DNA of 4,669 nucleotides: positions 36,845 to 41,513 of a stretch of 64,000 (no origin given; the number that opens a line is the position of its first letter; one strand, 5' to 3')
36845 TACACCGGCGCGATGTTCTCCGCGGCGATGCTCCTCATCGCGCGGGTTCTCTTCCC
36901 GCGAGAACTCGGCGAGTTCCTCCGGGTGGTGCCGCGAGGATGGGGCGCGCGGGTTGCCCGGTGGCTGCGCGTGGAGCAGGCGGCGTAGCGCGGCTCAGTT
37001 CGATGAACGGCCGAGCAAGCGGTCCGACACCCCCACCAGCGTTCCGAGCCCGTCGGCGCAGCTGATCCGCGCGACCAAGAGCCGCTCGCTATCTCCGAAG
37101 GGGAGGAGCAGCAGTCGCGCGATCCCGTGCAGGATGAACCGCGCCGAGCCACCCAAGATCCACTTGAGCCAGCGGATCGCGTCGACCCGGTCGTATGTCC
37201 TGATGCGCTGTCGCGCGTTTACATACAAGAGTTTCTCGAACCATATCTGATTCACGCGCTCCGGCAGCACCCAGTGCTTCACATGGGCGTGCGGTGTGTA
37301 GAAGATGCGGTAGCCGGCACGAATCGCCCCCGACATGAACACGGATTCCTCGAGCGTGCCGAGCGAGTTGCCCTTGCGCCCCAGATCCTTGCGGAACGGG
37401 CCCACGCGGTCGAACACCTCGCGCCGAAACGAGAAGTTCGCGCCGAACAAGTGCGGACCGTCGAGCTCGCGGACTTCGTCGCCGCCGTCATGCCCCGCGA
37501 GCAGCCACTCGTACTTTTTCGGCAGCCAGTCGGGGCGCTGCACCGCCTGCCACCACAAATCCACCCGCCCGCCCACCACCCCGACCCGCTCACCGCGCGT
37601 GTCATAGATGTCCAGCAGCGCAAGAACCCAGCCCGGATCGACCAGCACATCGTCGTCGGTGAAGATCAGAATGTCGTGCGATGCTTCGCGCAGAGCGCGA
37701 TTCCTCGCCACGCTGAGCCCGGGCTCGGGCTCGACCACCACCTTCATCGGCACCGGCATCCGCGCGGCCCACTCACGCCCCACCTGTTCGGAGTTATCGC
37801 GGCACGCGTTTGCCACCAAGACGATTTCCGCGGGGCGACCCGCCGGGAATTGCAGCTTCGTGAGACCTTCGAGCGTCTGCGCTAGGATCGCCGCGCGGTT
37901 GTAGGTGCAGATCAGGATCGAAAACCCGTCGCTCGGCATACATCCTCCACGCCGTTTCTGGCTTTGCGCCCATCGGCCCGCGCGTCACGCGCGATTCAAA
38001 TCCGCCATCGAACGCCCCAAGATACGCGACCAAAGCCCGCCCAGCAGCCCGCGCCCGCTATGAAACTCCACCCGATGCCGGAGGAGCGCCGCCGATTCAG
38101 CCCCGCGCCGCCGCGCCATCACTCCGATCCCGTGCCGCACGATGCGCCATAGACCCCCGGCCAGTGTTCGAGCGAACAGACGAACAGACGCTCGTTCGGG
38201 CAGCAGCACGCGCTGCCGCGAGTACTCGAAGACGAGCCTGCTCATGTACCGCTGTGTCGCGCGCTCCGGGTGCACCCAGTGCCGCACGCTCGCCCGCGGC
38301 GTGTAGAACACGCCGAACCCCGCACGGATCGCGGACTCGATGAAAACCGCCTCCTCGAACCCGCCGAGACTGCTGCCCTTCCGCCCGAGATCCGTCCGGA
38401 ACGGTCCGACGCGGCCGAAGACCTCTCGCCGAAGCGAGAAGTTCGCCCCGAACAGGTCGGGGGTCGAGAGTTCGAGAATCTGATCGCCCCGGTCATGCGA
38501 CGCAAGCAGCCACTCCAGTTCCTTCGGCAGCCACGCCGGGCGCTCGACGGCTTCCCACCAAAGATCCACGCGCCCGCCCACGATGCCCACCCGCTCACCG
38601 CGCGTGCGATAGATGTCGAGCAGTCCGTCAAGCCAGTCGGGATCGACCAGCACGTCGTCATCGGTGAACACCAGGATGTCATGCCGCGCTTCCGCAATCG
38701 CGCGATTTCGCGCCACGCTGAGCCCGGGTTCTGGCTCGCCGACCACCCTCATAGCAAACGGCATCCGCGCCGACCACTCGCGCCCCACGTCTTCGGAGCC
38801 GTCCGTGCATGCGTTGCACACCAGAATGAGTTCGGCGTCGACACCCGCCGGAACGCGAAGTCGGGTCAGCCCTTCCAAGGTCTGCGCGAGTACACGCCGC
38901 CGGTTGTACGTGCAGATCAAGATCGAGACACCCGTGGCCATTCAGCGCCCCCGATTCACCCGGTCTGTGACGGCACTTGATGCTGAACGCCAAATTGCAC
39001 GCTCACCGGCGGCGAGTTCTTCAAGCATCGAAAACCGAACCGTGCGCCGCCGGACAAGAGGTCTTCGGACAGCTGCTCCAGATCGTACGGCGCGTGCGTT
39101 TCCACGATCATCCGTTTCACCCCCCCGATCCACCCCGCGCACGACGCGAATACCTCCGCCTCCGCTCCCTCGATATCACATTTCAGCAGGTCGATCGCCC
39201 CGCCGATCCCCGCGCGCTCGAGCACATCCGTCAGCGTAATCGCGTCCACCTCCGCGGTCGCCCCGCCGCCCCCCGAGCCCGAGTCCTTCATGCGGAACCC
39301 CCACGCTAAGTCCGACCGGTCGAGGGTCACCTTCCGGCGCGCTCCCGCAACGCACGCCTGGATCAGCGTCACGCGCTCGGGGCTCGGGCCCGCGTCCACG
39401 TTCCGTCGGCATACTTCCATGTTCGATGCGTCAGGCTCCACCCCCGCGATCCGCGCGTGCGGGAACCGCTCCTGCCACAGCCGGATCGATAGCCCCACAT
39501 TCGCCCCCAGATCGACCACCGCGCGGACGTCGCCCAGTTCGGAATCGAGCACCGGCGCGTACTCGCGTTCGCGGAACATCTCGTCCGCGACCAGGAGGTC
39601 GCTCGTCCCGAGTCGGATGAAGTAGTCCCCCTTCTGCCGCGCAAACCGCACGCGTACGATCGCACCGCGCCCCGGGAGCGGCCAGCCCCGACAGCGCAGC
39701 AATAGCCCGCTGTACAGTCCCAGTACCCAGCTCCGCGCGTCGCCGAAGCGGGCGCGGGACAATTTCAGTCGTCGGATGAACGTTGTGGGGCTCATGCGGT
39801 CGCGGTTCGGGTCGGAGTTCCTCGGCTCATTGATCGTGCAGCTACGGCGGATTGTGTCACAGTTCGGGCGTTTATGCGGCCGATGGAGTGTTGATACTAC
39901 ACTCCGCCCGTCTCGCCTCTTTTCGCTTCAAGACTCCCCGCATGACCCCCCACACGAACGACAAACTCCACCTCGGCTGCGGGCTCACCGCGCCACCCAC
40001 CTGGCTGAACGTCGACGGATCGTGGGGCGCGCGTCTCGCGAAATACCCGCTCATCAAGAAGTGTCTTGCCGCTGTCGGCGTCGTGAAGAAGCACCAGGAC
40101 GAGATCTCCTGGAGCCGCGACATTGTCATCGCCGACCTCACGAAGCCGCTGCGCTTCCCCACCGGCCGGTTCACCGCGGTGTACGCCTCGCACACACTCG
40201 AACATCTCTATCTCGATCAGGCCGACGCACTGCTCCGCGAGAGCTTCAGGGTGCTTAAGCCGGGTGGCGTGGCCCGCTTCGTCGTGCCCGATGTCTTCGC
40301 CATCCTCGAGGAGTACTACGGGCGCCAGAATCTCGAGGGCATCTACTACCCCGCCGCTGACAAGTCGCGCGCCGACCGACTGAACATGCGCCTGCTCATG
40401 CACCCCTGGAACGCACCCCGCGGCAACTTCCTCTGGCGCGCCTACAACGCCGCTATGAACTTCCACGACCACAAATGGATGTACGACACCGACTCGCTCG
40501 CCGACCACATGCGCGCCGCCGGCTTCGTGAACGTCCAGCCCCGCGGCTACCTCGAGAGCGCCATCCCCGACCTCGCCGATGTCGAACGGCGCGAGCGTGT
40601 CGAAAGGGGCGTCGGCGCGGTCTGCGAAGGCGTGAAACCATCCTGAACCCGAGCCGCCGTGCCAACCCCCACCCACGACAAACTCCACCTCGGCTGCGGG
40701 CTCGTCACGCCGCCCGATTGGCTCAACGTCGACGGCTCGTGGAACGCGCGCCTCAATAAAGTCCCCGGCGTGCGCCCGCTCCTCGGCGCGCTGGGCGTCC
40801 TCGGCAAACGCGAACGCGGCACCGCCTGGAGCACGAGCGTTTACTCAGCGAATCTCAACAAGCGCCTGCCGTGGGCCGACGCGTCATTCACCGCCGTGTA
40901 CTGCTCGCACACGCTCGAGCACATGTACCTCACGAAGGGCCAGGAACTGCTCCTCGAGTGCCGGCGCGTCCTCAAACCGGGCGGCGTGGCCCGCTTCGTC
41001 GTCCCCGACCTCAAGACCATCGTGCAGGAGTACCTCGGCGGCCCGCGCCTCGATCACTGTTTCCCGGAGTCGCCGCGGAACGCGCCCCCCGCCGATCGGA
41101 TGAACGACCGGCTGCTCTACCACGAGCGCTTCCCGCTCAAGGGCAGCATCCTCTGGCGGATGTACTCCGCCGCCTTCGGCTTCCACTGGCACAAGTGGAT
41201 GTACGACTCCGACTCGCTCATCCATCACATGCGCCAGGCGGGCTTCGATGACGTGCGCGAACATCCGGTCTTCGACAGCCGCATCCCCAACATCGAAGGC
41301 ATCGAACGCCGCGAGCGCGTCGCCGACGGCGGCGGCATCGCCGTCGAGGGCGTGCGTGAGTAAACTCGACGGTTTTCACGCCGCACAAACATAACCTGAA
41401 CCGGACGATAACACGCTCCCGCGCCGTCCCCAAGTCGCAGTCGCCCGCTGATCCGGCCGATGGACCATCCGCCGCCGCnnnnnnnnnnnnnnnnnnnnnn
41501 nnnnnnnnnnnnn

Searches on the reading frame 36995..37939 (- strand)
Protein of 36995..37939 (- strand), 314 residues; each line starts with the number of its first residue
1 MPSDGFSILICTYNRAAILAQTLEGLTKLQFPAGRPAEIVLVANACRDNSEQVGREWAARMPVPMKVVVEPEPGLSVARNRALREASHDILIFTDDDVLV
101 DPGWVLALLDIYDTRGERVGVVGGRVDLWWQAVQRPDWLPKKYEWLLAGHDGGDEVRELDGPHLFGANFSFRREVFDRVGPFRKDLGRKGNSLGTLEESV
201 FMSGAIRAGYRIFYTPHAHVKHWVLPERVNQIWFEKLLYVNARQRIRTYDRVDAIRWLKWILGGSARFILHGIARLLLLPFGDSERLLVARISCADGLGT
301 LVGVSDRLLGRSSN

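Call 29: search_protein_families(library=pfam, proteins=[window:36995-37939:-], max_evalue=0.001)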
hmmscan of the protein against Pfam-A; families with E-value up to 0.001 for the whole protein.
window:36995-37939:- (314 aa): 3 families
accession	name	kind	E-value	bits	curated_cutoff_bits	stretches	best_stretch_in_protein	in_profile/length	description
PF00535.33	Glycos_transf_2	-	8.2e-23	81.6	23.3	1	7-179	1-167/168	Glycosyl transferase family 2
PF13641.12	Glyco_tranf_2_3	-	9.2e-18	65.5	27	1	6-223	3-212/230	Glycosyltransferase like family 2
PF13632.12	Glyco_trans_2_3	-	1.4e-05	25.4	27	1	92-296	3-172/198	Glycosyl transferase family group 2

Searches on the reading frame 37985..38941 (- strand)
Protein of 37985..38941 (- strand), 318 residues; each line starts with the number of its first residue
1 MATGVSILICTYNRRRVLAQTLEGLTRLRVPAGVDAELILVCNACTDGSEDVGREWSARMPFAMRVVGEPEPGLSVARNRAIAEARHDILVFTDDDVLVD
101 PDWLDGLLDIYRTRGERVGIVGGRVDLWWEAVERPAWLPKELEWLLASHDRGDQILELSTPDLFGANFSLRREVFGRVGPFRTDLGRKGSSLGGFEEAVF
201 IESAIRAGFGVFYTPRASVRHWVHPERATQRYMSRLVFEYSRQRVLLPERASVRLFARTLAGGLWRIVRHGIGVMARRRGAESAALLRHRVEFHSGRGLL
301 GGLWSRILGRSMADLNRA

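Call 30: search_protein_families(library=pfam, proteins=[window:37985-38941:-], max_evalue=0.001)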
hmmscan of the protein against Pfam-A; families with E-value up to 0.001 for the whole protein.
window:37985-38941:- (318 aa): 4 families
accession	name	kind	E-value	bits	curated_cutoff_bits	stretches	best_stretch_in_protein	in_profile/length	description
PF00535.33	Glycos_transf_2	-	7.5e-21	75.2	23.3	1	6-177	1-166/168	Glycosyl transferase family 2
PF13641.12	Glyco_tranf_2_3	-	7.8e-17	62.5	27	1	5-226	3-215/230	Glycosyltransferase like family 2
PF13712.12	Glyco_tranf_2_5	-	6.9e-05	23.1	27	0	75-122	42-89/210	Glycosyltransferase like family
PF13506.12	Glyco_transf_21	-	0.00057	19.8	21.7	1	79-121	23-63/174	Glycosyl transferase family 21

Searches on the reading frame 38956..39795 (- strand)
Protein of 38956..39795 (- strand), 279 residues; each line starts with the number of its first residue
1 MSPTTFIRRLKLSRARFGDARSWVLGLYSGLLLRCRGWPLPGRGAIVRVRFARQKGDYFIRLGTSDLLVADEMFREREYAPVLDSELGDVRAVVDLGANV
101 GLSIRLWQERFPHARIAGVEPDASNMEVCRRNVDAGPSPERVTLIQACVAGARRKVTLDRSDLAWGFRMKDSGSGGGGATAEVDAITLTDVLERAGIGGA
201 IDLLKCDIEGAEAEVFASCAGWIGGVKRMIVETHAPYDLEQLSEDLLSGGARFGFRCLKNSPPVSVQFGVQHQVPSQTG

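Call 30: search_protein_families(library=pfam, proteins=[window:38956-39795:-], max_evalue=0.001)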
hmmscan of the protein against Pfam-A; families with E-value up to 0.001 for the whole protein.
window:38956-39795:- (279 aa): 1 family
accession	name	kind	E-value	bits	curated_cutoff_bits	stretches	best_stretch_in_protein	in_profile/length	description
PF05050.19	Methyltransf_21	-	8.6e-13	49.2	22.7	1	95-237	1-152/173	Methyltransferase FkbM domain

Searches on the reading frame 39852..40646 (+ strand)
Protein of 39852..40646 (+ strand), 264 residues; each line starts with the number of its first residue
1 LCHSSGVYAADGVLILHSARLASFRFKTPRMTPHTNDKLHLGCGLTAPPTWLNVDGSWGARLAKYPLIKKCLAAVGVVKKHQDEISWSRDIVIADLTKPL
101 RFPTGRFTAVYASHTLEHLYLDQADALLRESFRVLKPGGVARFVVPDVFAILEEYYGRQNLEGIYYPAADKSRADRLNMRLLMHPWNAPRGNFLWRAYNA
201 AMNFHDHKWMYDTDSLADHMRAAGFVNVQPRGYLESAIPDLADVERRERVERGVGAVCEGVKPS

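Call 30: search_protein_families(library=pfam, proteins=[window:39852-40646:+], max_evalue=0.001)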
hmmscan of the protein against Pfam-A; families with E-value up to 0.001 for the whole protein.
window:39852-40646:+ (264 aa): 4 families
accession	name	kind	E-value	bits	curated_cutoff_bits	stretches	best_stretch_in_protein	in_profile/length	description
PF08241.18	Methyltransf_11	-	7e-10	39.9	21.2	1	39-141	1-93/95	Methyltransferase domain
PF13489.12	Methyltransf_23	-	6e-09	36.3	27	1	95-229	77-163/164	Methyltransferase domain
PF13649.12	Methyltransf_25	-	5.9e-07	30.5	27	1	82-139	41-97/97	Methyltransferase domain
PF08242.18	Methyltransf_12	-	0.0005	21.2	30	1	101-140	64-97/98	Methyltransferase domain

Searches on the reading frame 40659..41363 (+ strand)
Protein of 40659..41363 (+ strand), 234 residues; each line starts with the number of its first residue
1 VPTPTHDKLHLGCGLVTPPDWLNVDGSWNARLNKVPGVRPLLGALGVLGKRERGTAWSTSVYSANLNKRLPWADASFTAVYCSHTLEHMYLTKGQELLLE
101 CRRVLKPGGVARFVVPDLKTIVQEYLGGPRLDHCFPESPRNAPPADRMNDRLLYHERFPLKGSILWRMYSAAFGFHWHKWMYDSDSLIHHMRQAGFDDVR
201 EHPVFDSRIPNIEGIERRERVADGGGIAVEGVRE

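Call 30: search_protein_families(library=pfam, proteins=[window:40659-41363:+], max_evalue=0.001)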
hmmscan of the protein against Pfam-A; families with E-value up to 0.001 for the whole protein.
window:40659-41363:+ (234 aa): 4 families
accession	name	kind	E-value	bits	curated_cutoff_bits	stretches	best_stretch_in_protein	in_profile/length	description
PF08241.18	Methyltransf_11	-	1.7e-10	41.8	21.2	1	10-111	2-93/95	Methyltransferase domain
PF13649.12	Methyltransf_25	-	1e-06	29.8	27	1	58-109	47-97/97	Methyltransferase domain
PF13489.12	Methyltransf_23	-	0.00045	20.4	27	1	74-199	79-162/164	Methyltransferase domain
PF08242.18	Methyltransf_12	-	0.00049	21.2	30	1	72-110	64-97/98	Methyltransferase domain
